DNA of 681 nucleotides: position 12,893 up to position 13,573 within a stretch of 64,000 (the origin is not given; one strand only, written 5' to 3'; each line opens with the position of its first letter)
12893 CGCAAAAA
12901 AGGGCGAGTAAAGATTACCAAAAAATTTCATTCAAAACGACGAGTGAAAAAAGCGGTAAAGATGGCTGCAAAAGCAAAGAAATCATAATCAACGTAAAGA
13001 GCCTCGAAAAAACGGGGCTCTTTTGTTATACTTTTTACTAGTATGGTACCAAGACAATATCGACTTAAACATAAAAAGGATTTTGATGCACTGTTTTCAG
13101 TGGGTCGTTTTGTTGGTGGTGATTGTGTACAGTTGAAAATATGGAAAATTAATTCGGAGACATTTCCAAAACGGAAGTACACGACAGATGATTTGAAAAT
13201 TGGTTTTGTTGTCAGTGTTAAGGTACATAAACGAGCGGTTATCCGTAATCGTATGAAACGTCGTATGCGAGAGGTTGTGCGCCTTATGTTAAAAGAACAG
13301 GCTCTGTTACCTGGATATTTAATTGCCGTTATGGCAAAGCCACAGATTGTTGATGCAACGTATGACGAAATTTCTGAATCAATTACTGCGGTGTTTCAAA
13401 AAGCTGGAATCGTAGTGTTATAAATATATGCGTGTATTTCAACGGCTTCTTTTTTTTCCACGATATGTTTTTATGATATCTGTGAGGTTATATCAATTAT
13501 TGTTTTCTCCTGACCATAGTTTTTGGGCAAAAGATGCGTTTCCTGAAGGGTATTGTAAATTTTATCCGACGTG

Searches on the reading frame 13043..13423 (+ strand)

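Call 22: search_protein_families(library=pfam, proteins=[window:13043-13423:+], max_evalue=0.00001)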
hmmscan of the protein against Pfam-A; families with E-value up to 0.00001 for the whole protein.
window:13043-13423:+ (126 aa): 1 family
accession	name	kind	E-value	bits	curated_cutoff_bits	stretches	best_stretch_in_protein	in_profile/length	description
PF00825.24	Ribonuclease_P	-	3.1e-23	82.3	22.3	1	3-121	2-108/109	Ribonuclease P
